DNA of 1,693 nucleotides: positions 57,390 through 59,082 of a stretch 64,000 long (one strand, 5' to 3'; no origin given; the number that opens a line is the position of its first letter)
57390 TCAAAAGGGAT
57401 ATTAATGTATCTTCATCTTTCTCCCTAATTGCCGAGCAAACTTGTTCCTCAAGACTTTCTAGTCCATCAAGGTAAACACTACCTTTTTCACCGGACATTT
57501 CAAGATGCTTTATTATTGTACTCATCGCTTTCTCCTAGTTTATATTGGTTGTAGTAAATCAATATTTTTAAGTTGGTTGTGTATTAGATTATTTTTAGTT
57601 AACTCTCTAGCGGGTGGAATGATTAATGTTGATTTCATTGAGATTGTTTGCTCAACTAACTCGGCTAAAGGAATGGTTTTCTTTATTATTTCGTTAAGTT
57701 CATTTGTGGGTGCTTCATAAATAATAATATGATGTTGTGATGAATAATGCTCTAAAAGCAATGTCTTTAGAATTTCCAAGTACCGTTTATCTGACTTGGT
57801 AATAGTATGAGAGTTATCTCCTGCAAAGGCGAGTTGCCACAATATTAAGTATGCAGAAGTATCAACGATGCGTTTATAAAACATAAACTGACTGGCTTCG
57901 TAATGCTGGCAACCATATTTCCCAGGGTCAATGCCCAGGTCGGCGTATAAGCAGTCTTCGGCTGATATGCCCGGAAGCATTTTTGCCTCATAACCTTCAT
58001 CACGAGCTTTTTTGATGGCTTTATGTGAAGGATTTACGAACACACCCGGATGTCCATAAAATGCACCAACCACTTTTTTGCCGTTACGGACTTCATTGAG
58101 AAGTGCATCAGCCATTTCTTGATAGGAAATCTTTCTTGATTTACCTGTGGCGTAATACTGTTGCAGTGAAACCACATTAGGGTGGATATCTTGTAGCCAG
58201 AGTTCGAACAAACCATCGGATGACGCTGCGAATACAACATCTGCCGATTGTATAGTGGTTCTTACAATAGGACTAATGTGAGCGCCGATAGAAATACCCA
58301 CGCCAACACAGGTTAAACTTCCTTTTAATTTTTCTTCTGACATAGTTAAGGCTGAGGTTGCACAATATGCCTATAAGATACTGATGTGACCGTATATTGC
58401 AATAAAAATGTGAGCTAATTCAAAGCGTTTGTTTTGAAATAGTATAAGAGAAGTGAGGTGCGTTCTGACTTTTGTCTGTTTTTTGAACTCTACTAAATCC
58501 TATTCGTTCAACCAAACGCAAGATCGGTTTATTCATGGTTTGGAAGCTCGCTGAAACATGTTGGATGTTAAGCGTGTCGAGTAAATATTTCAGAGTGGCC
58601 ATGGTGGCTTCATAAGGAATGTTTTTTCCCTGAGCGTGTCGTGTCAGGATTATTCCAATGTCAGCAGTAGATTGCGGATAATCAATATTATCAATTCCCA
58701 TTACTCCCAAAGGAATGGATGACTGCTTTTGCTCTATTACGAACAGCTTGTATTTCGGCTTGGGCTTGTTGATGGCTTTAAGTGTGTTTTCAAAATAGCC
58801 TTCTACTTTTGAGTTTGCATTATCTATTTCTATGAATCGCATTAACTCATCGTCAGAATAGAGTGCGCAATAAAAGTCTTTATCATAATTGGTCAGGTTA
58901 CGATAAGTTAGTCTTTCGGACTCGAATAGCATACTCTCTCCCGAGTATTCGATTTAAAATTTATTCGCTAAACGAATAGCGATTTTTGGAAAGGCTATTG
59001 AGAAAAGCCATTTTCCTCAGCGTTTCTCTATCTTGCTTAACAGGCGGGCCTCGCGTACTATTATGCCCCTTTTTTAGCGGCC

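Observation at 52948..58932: Tight six-gene operon: GNAT, divergent TP-methylase-fold protein, 82-aa acidic EEPQ-repeat protein, two tandem TPR-GGDEF cyclases, RluA-family pseudouridine synthase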

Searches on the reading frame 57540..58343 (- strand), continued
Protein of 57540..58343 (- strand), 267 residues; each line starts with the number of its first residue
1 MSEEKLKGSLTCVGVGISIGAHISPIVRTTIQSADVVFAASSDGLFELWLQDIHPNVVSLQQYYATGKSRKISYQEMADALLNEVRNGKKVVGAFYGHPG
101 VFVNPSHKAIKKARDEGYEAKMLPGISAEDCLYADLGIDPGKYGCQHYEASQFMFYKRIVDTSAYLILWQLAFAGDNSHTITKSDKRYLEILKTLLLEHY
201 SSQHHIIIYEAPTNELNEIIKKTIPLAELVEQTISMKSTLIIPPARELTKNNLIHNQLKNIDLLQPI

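Call 39: find_related_loci(query=A4, collection=genome_contigs, flank=10000)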
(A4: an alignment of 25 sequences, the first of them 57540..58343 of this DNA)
Query A4 (267 aa) in genome_contigs; peptide patterns used: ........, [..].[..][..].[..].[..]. (x = any residue, [..] = any of these).
600 stretches matched a pattern (row limit reached: there are more); 588 encode a relative of the query (tblastn E <= 1e-3); the best 80 are kept; 80 distinct loci.
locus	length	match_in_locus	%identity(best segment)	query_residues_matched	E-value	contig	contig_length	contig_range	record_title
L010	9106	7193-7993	54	1-267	1e-100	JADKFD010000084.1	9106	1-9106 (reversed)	MAG: Rhodanobacteraceae bacterium isolate Rand_18-Q3-R56-63_BATAC.88 tig00065740-10-90910, whole genome shotgun sequence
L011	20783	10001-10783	56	2-262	3e-97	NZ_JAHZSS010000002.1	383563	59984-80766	Neiella holothuriorum strain 126 NODE_2_length_383563_cov_189.136657, whole genome shotgun sequence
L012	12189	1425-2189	56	8-262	4e-96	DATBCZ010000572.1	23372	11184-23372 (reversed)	MAG TPA_asm: Steroidobacteraceae bacterium isolate SMAG_U5798 k141_3926577, whole genome shotgun sequence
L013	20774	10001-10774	53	5-262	6e-96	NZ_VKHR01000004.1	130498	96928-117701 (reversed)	Shewanella sp. TC10 Contig_284, whole genome shotgun sequence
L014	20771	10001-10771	53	6-262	6e-96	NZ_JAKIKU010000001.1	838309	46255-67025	Shewanella electrodiphila strain DSM 24955 contig00001, whole genome shotgun sequence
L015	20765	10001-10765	55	8-262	9e-96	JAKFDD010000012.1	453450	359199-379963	MAG: Arenimonas sp. isolate LC038 contig-124_8, whole genome shotgun sequence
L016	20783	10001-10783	54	5-265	1e-95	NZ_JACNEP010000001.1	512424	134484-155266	Neptunicella marina strain S27-2 NODE_1_length_512424_cov_194.185, whole genome shotgun sequence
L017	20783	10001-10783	54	1-261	1e-95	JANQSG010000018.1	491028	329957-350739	MAG: Kangiella sp. isolate IP29b_bin.90 k99_1861553, whole genome shotgun sequence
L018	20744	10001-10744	56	7-254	1e-95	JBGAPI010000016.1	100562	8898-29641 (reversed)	MAG: Ahniellaceae bacterium isolate MAG_AAO_H10.11 AAOH10-11_opera_contig_1055, whole genome shotgun sequence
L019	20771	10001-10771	53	6-262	2e-95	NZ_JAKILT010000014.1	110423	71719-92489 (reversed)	Shewanella sairae strain LMG 21408 contig00014, whole genome shotgun sequence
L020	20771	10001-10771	52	6-262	2e-95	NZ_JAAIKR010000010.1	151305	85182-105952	Shewanella intestini strain MCCC 1A01895 Scaffold10, whole genome shotgun sequence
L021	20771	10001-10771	52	6-262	6e-95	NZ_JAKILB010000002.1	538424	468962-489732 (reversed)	Shewanella pneumatophori strain KCTC 23973 contig00002, whole genome shotgun sequence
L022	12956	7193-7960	55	7-262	1e-94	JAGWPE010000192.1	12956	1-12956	MAG: Gammaproteobacteria bacterium isolate REEB272 k141_1435301, whole genome shotgun sequence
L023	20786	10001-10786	52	1-262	8e-95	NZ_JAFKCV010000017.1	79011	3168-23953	Bowmanella dokdonensis strain JCM 30855 17, whole genome shotgun sequence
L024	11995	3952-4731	53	8-267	7e-95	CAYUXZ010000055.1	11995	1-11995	MAG TPA_asm: uncultured Gammaproteobacteria bacterium isolate SRP273308_co1_252 genome assembly, contig: NODE_6903_lengt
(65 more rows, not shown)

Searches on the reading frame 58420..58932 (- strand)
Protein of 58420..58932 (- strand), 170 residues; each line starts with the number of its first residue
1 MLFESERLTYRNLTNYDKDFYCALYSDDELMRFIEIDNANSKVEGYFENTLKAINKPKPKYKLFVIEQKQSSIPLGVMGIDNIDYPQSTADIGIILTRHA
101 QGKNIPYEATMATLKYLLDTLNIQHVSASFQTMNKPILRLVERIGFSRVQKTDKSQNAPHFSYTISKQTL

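Call 3: search_protein_families(library=pfam, proteins=[window:58420-58932:-], max_evalue=0.01)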
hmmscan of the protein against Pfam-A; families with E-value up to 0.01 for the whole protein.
window:58420-58932:- (170 aa): 1 family
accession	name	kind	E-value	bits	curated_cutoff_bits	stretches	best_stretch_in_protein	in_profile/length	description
PF13302.13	Acetyltransf_3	-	2e-20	74.3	25.4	1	7-146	1-137/138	Acetyltransferase (GNAT) domain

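Call 7: search_protein_families(library=ncbifam, proteins=[window:58420-58932:-], max_evalue=0.01)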
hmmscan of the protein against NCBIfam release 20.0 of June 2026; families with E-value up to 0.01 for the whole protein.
window:58420-58932:- (170 aa): 4 families
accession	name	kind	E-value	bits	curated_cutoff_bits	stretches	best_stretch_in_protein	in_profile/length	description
TIGR03585.1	PseH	equivalog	0.00017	21.7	93.1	1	60-154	50-141/156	UDP-4-amino-4,6-dideoxy-N-acetyl-beta-L-altrosamine N-acetyltransferase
NF008072.0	PRK10809.1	equivalog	0.00019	21.2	190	1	53-148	68-163/194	ribosomal protein S5-alanine N-acetyltransferase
NF000485.1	TlmB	exception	0.00033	20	625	1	21-160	22-153/292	bleomycin family antibiotic N-acetyltransferase TlmB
NF011709.0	PRK15130.1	equivalog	0.0027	17.5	218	1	61-147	57-141/186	spermidine N1-acetyltransferase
